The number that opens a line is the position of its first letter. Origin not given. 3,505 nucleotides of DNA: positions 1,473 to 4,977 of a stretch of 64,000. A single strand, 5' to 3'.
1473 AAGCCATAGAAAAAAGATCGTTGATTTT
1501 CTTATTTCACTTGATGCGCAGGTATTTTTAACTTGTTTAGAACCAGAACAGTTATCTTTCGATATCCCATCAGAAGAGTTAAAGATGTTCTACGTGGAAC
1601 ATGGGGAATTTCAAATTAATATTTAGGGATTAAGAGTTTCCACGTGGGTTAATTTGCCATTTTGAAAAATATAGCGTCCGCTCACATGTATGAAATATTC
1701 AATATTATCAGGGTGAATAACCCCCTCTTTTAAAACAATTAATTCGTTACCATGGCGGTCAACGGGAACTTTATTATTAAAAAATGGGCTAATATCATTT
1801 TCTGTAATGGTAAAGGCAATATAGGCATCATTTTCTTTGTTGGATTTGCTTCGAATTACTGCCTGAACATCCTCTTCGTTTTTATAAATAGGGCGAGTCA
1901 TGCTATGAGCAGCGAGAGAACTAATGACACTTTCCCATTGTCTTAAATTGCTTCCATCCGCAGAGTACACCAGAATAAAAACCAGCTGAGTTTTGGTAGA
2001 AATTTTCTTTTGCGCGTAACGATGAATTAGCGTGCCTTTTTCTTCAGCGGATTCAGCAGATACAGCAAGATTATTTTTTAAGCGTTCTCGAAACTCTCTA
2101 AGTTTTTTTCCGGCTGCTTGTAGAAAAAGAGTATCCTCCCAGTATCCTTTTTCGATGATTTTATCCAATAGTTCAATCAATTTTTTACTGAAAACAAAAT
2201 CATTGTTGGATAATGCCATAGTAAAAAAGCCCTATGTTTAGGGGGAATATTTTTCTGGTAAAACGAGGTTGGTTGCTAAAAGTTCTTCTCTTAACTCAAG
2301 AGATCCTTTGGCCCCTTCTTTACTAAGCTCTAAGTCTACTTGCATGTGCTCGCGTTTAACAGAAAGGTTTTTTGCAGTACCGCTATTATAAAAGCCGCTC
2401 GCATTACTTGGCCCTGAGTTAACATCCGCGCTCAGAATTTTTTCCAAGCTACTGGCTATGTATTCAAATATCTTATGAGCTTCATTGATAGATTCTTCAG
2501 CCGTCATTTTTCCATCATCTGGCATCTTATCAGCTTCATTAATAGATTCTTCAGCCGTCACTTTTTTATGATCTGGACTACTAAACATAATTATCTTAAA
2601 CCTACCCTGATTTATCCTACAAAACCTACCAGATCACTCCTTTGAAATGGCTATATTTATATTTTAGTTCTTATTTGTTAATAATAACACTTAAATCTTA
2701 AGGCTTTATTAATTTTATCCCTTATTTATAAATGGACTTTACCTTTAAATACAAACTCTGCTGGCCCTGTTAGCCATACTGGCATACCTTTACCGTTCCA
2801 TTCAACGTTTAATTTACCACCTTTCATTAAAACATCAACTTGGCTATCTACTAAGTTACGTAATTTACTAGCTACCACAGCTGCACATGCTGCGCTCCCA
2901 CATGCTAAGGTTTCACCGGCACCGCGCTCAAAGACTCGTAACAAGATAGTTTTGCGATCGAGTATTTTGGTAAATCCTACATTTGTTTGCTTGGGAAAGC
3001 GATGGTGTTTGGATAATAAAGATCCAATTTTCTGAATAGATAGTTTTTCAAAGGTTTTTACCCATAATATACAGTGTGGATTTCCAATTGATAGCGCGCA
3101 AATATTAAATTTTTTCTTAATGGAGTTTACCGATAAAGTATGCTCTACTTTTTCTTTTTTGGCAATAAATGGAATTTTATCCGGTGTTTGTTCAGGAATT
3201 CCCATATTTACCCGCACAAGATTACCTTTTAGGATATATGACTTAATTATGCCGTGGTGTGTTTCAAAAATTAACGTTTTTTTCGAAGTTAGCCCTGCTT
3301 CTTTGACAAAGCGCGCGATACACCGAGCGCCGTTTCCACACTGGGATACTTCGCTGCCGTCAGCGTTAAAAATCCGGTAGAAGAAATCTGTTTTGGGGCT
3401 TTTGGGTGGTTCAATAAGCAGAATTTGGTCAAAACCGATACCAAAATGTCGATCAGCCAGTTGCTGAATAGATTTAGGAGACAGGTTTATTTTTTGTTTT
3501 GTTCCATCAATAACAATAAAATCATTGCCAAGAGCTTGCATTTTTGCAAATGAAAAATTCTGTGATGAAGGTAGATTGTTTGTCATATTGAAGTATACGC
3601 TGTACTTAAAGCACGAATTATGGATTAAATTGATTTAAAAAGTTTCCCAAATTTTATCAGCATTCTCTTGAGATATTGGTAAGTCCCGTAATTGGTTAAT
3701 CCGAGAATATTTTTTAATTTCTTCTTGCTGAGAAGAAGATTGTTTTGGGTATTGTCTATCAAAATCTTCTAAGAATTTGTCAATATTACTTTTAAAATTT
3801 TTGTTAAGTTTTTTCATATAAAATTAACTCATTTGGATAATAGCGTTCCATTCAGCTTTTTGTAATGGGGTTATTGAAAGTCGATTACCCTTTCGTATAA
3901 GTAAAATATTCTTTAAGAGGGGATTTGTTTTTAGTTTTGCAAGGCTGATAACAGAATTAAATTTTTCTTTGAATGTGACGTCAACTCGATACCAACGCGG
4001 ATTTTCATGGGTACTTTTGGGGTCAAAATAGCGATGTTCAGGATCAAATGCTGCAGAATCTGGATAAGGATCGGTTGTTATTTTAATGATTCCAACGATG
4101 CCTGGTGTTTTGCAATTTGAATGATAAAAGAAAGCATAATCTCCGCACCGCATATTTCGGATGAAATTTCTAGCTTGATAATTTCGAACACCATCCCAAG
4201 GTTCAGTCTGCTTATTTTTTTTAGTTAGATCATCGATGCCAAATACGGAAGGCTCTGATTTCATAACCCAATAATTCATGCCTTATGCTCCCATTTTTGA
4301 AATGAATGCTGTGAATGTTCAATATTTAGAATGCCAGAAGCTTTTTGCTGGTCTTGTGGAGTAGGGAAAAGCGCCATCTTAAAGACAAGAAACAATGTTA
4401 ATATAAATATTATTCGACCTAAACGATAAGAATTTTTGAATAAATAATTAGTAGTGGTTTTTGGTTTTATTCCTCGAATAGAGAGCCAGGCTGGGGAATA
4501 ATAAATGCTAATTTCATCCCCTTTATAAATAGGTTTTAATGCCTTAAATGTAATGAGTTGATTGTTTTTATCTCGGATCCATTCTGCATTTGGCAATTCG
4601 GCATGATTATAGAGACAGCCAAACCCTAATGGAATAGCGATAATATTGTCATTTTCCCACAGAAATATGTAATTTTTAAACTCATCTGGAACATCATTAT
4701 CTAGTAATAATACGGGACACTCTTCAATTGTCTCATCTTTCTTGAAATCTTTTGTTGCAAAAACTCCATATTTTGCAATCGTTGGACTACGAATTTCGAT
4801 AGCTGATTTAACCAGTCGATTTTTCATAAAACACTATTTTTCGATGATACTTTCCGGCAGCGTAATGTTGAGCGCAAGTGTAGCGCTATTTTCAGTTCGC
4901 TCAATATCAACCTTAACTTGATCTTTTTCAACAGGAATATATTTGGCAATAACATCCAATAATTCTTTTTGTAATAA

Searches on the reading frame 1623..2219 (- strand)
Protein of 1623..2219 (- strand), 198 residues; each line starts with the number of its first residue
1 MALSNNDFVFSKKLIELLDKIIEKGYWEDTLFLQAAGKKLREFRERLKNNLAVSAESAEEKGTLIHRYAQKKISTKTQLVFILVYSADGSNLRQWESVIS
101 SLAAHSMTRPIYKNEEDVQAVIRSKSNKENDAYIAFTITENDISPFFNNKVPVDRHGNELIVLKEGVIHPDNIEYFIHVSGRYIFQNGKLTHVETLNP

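Call 46: search_protein_families(library=ncbifam, proteins=[window:1623-2219:-], max_evalue=0.001)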
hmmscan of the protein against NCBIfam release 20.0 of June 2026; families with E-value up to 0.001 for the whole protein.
window:1623-2219:- (198 aa): 1 family
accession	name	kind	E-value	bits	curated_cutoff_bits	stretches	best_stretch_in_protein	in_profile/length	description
TIGR02527.1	dot_icm_IcmQ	equivalog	8.7e-43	146.1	99.1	1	15-190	3-176/179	Dot/Icm secretion system protein IcmQ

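Call 47: search_protein_families(library=pfam, proteins=[P0126], max_evalue=0.01)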
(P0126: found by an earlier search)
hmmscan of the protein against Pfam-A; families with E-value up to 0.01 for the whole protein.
P0126 (1006 aa): 0 families

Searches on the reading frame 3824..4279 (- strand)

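Call 47: search_protein_families(library=pfam, proteins=[window:3824-4279:-], max_evalue=0.01)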
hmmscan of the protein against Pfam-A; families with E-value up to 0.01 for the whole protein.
window:3824-4279:- (151 aa): 1 family
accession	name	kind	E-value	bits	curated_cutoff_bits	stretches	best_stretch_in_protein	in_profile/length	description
PF01878.24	EVE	-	3.3e-57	193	23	1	2-150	1-145/145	EVE domain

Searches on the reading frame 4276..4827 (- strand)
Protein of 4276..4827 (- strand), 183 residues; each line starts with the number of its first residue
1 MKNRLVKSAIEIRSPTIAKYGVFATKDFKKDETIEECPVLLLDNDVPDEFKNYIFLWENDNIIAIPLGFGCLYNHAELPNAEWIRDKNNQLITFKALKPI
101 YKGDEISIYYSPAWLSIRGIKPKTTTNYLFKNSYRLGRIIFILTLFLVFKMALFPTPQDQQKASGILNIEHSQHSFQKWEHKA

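Call 47: search_protein_families(library=pfam, proteins=[window:4276-4827:-], max_evalue=0.01)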
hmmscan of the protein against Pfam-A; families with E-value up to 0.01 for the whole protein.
window:4276-4827:- (183 aa): 1 family
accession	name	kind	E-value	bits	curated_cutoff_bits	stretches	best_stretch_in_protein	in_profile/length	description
PF00856.33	SET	-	2.9e-12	47.4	22.4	1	20-110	2-104/105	SET domain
